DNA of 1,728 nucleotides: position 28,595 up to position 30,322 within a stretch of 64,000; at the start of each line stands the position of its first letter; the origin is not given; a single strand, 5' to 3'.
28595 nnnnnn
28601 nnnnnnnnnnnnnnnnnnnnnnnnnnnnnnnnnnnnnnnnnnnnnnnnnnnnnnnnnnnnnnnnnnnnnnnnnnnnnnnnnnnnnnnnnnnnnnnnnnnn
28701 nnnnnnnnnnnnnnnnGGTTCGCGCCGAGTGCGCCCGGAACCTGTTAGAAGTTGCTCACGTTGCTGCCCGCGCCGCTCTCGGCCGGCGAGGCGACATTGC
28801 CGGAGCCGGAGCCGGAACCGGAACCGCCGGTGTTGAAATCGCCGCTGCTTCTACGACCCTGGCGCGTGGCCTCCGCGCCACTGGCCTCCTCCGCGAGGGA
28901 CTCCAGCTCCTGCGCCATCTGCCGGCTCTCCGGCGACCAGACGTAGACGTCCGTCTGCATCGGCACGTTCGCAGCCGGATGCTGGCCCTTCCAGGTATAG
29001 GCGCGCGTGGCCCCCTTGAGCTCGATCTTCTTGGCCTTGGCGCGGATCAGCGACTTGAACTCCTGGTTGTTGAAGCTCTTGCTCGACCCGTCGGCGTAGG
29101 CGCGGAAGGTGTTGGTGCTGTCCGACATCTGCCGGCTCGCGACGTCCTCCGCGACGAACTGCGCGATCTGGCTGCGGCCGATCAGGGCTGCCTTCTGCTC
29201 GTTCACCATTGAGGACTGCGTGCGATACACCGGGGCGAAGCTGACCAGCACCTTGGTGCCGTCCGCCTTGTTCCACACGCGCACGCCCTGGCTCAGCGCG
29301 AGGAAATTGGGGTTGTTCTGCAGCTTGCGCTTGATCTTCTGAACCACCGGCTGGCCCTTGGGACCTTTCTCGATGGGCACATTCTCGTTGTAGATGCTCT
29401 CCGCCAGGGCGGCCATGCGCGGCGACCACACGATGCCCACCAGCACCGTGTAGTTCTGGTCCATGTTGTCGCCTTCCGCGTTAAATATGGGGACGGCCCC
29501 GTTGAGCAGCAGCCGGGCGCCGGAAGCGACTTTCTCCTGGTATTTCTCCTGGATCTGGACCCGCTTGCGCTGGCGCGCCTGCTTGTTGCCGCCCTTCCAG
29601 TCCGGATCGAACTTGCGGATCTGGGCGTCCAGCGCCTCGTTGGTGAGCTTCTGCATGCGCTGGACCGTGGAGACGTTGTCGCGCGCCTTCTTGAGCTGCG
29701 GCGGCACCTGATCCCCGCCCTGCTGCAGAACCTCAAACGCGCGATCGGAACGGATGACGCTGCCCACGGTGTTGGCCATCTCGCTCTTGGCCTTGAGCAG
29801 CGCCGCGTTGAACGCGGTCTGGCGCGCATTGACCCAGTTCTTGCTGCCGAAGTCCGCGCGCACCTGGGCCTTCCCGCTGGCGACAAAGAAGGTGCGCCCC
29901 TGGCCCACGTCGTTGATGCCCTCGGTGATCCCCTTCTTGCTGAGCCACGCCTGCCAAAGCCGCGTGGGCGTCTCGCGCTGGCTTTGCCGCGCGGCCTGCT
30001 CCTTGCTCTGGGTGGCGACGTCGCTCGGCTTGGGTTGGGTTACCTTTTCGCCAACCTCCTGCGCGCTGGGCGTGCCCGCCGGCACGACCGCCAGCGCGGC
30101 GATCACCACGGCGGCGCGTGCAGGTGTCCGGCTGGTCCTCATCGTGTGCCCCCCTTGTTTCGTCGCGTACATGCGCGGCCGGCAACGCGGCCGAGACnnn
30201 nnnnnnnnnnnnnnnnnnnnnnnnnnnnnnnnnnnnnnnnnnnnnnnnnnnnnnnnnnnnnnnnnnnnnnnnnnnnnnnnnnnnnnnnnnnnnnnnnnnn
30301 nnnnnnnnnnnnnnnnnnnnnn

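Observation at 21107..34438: About 13-kb co-directional supercluster of exported and lipoprotein genes built from periplasmic ring-scaffold modules, a candidate uncharacterised envelope machine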

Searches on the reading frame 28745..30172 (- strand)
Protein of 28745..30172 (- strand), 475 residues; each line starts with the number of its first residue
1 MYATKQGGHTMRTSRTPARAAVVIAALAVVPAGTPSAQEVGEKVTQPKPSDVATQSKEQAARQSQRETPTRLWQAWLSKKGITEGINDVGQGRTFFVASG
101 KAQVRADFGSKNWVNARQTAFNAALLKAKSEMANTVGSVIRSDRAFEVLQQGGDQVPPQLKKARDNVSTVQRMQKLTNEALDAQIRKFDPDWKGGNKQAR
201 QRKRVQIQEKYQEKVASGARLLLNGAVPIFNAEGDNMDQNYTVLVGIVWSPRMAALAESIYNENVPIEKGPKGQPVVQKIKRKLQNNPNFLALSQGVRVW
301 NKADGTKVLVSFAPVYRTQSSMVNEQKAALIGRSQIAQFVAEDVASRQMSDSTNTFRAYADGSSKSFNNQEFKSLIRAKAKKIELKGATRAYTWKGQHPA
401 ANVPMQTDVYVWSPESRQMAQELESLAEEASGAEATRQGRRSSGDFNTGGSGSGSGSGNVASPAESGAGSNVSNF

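Call 4: search_protein_families(library=pfam, proteins=[window:28745-30172:-], max_evalue=0.1)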
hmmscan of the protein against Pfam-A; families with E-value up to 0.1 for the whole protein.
window:28745-30172:- (475 aa): 0 families

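Call 5: search_protein_families(library=ncbifam, proteins=[window:28745-30172:-], max_evalue=0.1)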
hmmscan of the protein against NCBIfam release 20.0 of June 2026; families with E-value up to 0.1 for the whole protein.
window:28745-30172:- (475 aa): 1 family
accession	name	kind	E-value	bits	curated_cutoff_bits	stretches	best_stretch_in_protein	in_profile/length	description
NF006004.0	PRK08134.1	equivalog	0.071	11.8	636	0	75-171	210-307/433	O-acetylhomoserine aminocarboxypropyltransferase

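Call 10: find_homologous_proteins(query=window:28745-30142:-, max_evalue=0.001)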
Query window:28745-30142:- (465 aa): 10 proteins with E <= 0.001 among 8000 candidates.
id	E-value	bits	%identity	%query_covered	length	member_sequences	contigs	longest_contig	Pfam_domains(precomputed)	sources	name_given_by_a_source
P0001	1.4e-297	1004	100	100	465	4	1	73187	PF20891.4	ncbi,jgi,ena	-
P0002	1.6e-211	721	72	98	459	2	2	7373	PF20891.4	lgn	-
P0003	7.3e-204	696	73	93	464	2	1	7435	PF20891.4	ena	-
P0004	1.3e-201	688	73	91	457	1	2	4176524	PF20891.4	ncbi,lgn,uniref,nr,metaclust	ncbi:hypothetical protein [Rhodovibrio salinarum]|uniref:LPP20 lipoprotein n=1 Tax=Rhodovibrio salin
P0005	6.0e-148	512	54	94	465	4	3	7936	PF20891.4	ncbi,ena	-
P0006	5.2e-143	495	52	100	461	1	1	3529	PF20891.4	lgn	-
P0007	3.2e-64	236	38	80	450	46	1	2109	PF20891.4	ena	-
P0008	1.3e-55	207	35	88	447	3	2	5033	-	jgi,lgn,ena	-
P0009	3.5e-53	199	36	78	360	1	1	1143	PF20891.4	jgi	jgi:hypothetical protein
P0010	3.9e-53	199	32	77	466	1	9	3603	PF20891.4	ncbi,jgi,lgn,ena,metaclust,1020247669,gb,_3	jgi:hypothetical protein|metaclust:\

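Call 12: find_related_loci(query=A1, collection=genome_contigs, flank=10000)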
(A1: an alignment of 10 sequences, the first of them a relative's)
Query A1 (465 aa) in genome_contigs; peptide patterns used: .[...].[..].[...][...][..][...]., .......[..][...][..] (x = any residue, [..] = any of these).
227 stretches matched a pattern; 2 encode a relative of the query (tblastn E <= 1e-3); 2 distinct loci.
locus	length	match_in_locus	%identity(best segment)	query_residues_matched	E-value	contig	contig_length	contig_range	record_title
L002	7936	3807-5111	54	28-465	1e-158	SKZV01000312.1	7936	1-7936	MAG: Rhodovibrio sp. isolate CSSed162cmB_354 CSSed16-2cmB-39647, whole genome shotgun sequence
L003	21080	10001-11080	24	58-404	2e-12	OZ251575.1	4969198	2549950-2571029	MAG: Spirochaetia bacterium isolate 617b14b6-7821-4a15-9039-de9782a91b86 genome assembly, chromosome: 1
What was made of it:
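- Tried and rejected: The genome-collection scan seeded on G5 returned only two loci (call 12), so broad phylogenetic profiling was not possible.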

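Call 13: find_encoding_contigs(protein=P0004, flank=10000, max_places=3)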
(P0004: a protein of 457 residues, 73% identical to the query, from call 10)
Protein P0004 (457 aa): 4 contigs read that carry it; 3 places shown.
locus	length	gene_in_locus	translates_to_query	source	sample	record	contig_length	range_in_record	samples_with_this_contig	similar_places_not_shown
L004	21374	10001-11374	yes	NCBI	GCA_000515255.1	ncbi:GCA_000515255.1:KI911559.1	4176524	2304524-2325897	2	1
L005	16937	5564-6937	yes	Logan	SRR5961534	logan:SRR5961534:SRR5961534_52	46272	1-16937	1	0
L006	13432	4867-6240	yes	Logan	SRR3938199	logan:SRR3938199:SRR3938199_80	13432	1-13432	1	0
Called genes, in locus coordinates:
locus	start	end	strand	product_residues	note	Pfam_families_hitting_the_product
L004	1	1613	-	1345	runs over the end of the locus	PF00668:Condensation, PF00501:AMP-binding, PF13193:AMP-binding_C, PF00550:PP-binding, PF00975:Thioesterase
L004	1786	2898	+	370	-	PF13523:Acetyltransf_8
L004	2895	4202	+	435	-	PF13434:Lys_Orn_oxgnase, PF13454:NAD_binding_9 (faint), PF07992:Pyr_redox_2 (faint)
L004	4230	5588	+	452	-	PF01554:MatE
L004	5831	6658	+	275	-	-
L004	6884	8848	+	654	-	-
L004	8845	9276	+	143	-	PF07233:DUF1425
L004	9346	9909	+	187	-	-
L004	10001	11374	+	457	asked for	PF20891:DUF6844 (weak)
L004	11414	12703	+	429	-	-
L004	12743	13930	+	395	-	PF01464:SLT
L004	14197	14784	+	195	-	PF13443:HTH_26 (weak), PF13560:HTH_31, PF01381:HTH_3, PF07883:Cupin_2, PF02311:AraC_binding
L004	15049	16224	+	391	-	PF13458:Peripla_BP_6, PF01094:ANF_receptor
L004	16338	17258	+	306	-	PF02653:BPD_transp_2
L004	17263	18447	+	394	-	PF02653:BPD_transp_2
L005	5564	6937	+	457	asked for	PF20891:DUF6844 (weak)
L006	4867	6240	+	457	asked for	PF20891:DUF6844 (weak)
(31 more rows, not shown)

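Call 15: find_encoding_contigs(protein=P0010, flank=10000, max_places=4)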
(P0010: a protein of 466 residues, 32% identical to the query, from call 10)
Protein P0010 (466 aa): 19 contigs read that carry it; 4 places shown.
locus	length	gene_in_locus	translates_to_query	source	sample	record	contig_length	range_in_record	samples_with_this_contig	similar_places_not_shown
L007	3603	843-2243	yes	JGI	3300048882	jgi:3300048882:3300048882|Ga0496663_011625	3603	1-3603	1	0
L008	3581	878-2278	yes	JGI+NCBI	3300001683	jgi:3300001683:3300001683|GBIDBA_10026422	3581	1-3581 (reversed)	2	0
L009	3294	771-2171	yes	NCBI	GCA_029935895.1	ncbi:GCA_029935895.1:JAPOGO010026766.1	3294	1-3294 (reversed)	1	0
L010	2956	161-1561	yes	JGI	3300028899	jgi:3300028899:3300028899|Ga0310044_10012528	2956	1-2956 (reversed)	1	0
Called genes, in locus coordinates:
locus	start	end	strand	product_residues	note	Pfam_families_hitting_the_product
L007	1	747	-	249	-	?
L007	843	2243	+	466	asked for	PF20891:DUF6844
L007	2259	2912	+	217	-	PF25575:TPR_BSK1_C (faint), PF13424:TPR_12 (faint), PF13174:TPR_6 (faint), PF13181:TPR_8 (faint), PF00515:TPR_1 (weak), PF13414:TPR_11 (weak), PF00515:TPR_1, PF07719:TPR_2 (weak), +6 more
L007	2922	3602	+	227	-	?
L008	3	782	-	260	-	?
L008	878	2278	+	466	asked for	PF20891:DUF6844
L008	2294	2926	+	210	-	PF13181:TPR_8 (faint), PF13424:TPR_12 (faint), PF13431:TPR_17 (faint), PF00515:TPR_1 (weak), PF00515:TPR_1 (weak), PF13414:TPR_11 (weak), PF00515:TPR_1, PF07719:TPR_2 (weak), +3 more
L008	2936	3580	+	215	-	?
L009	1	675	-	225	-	?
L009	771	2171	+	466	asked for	PF20891:DUF6844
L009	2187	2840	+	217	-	PF25575:TPR_BSK1_C (faint), PF13424:TPR_12 (faint), PF13174:TPR_6 (faint), PF13181:TPR_8 (faint), PF00515:TPR_1 (weak), PF13414:TPR_11 (weak), PF00515:TPR_1, PF07719:TPR_2 (weak), +6 more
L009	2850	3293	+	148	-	?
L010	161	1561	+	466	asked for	PF20891:DUF6844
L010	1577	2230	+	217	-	PF25575:TPR_BSK1_C (faint), PF13424:TPR_12 (faint), PF13174:TPR_6 (faint), PF13181:TPR_8 (faint), PF00515:TPR_1 (weak), PF13414:TPR_11 (weak), PF00515:TPR_1, PF07719:TPR_2 (weak), +6 more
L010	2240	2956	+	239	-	?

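Call 16: find_encoding_contigs(protein=P0008, flank=10000, max_places=3)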
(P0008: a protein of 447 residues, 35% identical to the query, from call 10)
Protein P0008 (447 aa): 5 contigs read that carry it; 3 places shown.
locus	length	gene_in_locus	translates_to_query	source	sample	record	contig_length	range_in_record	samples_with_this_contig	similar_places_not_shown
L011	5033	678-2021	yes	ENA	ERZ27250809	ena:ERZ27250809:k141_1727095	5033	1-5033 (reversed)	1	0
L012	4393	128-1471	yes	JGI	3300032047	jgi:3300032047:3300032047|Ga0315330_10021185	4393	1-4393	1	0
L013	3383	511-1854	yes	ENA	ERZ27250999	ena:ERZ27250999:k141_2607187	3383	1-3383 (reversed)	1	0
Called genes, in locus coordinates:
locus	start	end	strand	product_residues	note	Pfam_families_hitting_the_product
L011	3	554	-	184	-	?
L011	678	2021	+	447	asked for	-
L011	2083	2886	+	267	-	PF13432:TPR_16 (weak), PF13414:TPR_11 (weak), PF13431:TPR_17 (weak), PF00515:TPR_1, PF07719:TPR_2 (weak), PF13181:TPR_8 (weak), PF13414:TPR_11, PF00515:TPR_1, +11 more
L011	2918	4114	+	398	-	-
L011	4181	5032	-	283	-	?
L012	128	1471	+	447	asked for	-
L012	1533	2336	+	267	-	PF13432:TPR_16 (weak), PF13414:TPR_11 (weak), PF13431:TPR_17 (weak), PF00515:TPR_1, PF07719:TPR_2 (weak), PF13181:TPR_8 (weak), PF13414:TPR_11, PF00515:TPR_1, +11 more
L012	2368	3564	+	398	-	-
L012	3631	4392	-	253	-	?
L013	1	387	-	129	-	?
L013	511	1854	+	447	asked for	-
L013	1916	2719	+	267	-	PF13432:TPR_16 (weak), PF13414:TPR_11 (weak), PF13431:TPR_17 (weak), PF00515:TPR_1, PF07719:TPR_2 (weak), PF13181:TPR_8 (weak), PF13414:TPR_11, PF00515:TPR_1, +11 more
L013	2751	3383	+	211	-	?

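Call 17: search_solved_structures(query=A1, max_evalue=10, show_alignments=2)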
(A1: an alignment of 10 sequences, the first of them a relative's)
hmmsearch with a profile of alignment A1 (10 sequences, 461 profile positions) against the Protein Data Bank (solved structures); distinct sequences matched with E-value up to 10: 1.
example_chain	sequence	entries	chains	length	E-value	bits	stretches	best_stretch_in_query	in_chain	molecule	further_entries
4qvr_A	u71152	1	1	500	1.3e-13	53.7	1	4-430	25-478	Uncharacterized hypothetical protein FTT_1539c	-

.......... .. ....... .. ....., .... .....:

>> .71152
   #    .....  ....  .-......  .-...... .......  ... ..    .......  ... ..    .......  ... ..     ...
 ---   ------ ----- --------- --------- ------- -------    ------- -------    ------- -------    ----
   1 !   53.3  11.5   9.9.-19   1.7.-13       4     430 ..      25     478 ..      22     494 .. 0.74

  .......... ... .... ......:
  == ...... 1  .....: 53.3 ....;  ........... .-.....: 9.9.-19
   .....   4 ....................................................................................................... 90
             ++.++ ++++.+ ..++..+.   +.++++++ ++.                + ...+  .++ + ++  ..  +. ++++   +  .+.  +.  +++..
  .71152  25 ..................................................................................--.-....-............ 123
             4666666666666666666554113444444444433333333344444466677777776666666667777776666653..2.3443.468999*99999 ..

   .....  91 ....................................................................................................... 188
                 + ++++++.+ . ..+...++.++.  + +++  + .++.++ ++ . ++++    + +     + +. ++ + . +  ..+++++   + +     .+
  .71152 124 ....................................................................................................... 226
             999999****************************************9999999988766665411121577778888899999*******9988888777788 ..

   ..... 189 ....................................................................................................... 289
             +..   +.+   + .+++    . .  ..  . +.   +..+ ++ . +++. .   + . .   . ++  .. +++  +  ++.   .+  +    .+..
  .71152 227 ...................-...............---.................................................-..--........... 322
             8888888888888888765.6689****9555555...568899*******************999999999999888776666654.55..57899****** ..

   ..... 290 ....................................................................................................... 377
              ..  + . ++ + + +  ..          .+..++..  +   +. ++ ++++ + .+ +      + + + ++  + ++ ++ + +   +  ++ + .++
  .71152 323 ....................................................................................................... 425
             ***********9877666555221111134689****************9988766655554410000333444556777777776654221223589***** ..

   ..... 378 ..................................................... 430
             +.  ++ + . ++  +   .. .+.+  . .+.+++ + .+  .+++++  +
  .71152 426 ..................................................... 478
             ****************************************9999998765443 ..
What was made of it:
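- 28745..30142 (-): G5: Sec-exported DUF6844 protein, 465 aa, with a conserved C-terminal tail .............. Profile A1 against PDB hits 4QVR (Francisella FTT_1539c) at E 1.3e-13 over nearly the full length (call 17).
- On DUF6844 (PF20891; FTT_1539c): The profile hits 4QVR at 1.3e-13 over residues 4-430 (call 17).
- Closest known: Francisella tularensis FTT_1539c. Same: G5 is a full-length relative: profile E 1.3e-13 (call 17).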

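Call 25: search_protein_families(library=pfam, proteins=[L003:4217-7162:+, L003:7212-7688:+, L003:8003-8656:+, L003:8653-9516:+, L003:9659-11230:+, L003:11214-12686:+, L003:12726-13268:+, L003:13344-14495:+, L003:14553-16010:+, L003:16080-17117:+], max_evalue=0.01)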
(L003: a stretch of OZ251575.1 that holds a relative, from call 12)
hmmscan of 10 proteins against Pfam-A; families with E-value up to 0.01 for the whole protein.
L003:4217-7162:+ (981 aa): 3 families
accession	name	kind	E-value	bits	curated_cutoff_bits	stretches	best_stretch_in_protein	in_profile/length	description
PF06634.17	DUF1156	-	1.4e-14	54.4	24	1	10-59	1-49/73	Protein of unknown function (DUF1156)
PF01555.25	N6_N4_Mtase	-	0.0014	19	26.7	1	532-639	1-60/221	DNA methylase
PF01170.24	UPF0020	-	0.0065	16.6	22.3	0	115-147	24-56/197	RMKL-like, methyltransferase domain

L003:7212-7688:+ (158 aa): 0 families

L003:8003-8656:+ (217 aa): 1 family
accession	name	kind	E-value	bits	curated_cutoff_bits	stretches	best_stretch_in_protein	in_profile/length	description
PF13338.12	AbiEi_4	-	8e-05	23.1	25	1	30-56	22-48/49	Transcriptional regulator, AbiEi antitoxin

L003:8653-9516:+ (287 aa): 1 family
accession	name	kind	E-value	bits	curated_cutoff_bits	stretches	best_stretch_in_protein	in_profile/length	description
PF08843.17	AbiEii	-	1.1e-30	107.8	22.5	1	33-267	3-230/238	Nucleotidyl transferase AbiEii toxin, Type IV TA system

L003:9659-11230:+ (523 aa): 1 family
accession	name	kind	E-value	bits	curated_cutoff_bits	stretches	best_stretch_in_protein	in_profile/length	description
PF20891.2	DUF6844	-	1.5e-15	57.5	27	1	211-304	2-95/97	Domain of unknown function (DUF6844)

L003:11214-12686:+ (490 aa): 2 families
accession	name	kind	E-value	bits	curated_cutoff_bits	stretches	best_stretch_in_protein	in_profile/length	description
PF13036.11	LpoB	-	6.3e-05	23.4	22.3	1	195-261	52-120/147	Peptidoglycan-synthase activator LpoB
PF03783.19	CsgG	-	0.0049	16.6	20.8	1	201-255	48-101/210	Curli production assembly/transport component CsgG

L003:12726-13268:+ (180 aa): 0 families

L003:13344-14495:+ (383 aa): 0 families

L003:14553-16010:+ (485 aa): 0 families

L003:16080-17117:+ (345 aa): 1 family
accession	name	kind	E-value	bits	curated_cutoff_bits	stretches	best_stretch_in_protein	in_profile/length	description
PF24318.1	DUF7490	-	0.00035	20.6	27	1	255-325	16-84/106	Domain of unknown function (DUF7490)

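Call 32: find_related_loci(query=A1, collection=metagenome_contigs, flank=10000)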
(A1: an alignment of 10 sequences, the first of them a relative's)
Query A1 (465 aa) in metagenome_contigs; peptide patterns used: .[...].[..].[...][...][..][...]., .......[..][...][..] (x = any residue, [..] = any of these).
192 stretches matched a pattern; 28 encode a relative of the query (tblastn E <= 1e-3); 28 distinct loci.
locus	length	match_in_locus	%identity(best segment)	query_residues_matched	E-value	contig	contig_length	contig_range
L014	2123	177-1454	35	42-465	8e-80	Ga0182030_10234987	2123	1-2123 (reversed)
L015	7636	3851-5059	38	59-465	1e-76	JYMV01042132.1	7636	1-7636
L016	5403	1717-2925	38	59-465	5e-76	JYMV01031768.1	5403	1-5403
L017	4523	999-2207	36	59-465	2e-70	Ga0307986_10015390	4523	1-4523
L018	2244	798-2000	35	59-465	1e-71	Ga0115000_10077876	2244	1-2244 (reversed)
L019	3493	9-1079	38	63-419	2e-69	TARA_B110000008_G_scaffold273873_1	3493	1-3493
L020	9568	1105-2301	33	63-465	2e-68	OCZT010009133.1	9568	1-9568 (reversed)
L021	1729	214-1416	35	59-465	1e-71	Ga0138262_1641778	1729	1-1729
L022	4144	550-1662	37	59-429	8e-68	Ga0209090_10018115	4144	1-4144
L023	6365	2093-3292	36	59-465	1e-66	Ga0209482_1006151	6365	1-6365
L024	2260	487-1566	37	59-419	6e-68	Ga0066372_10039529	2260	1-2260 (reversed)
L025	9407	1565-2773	35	59-465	5e-66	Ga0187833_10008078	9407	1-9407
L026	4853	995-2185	36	59-465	6e-64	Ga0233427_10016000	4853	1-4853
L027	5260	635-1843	34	59-465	3e-61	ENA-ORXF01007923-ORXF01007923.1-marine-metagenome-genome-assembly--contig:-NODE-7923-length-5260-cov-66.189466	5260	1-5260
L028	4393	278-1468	35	59-465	5e-60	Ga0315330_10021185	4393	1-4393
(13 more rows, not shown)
